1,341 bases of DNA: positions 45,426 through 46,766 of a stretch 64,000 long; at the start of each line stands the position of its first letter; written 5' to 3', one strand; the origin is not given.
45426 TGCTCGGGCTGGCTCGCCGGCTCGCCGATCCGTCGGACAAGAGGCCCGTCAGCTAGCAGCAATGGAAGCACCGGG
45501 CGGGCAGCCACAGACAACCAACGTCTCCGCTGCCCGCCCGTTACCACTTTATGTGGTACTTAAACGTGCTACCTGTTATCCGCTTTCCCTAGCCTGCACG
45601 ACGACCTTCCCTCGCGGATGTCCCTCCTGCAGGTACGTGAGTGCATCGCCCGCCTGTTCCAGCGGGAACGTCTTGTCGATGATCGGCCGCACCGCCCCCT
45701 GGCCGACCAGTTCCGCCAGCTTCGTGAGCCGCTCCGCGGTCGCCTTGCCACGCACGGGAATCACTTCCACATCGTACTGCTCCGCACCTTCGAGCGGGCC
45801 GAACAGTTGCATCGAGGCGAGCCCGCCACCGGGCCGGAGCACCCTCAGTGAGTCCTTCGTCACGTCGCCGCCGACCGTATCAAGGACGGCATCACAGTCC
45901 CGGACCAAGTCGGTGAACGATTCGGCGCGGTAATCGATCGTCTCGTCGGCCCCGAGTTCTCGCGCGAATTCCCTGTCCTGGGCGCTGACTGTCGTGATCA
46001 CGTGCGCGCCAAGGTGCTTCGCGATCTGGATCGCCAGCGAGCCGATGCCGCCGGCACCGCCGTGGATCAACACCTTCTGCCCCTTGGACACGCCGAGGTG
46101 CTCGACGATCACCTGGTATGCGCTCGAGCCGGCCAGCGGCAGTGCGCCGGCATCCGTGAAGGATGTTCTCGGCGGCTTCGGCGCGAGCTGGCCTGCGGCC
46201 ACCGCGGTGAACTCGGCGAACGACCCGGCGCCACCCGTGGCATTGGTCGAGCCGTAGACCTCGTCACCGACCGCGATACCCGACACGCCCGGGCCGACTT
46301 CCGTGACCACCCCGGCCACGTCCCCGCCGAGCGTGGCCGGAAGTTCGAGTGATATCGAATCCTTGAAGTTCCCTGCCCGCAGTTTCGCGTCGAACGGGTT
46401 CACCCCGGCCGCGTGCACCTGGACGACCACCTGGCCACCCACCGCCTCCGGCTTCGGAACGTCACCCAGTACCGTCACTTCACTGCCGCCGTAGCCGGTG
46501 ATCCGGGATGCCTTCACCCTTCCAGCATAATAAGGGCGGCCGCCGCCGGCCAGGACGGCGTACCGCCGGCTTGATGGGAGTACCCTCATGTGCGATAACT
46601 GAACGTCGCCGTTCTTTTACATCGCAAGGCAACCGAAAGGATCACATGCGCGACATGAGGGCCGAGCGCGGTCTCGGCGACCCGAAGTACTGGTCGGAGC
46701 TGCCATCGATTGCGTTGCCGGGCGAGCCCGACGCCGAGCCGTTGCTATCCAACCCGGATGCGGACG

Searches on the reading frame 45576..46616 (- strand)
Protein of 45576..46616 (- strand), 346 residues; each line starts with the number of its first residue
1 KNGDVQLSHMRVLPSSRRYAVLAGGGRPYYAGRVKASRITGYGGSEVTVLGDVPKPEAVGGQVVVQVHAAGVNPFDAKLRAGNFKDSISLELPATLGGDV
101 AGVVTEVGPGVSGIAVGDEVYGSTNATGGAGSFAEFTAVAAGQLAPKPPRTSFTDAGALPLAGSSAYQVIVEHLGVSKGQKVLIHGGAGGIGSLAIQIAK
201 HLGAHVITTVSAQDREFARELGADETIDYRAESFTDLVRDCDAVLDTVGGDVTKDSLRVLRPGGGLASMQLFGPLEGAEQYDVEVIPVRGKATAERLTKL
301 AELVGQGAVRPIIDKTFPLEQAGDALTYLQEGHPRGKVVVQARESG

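Call 48: search_protein_families(library=pfam, proteins=[window:45576-46616:-], max_evalue=0.01)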
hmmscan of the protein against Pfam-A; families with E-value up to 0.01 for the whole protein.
window:45576-46616:- (346 aa): 6 families
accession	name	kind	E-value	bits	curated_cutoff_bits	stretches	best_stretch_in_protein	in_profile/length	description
PF13602.12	ADH_zinc_N_2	-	7.2e-27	95.4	27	1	221-340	1-134/134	Zinc-binding dehydrogenase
PF00107.32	ADH_zinc_N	-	1.7e-18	67.2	31.8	1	190-284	1-100/129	Zinc-binding dehydrogenase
PF08240.17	ADH_N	-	1.1e-16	61.4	23.5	1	61-148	3-103/104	Alcohol dehydrogenase GroES-like domain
PF01262.27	AlaDh_PNT_C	-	0.0003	20.7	23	1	179-248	28-100/214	Alanine dehydrogenase/PNT, C-terminal domain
PF02826.25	2-Hacid_dh_C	-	0.005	16.7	25.1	0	178-245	35-96/178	D-isomer specific 2-hydroxyacid dehydrogenase, NAD binding domain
PF03853.21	YjeF_N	-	0.0079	16.6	24.9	0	162-215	8-64/169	YjeF-related protein N-terminus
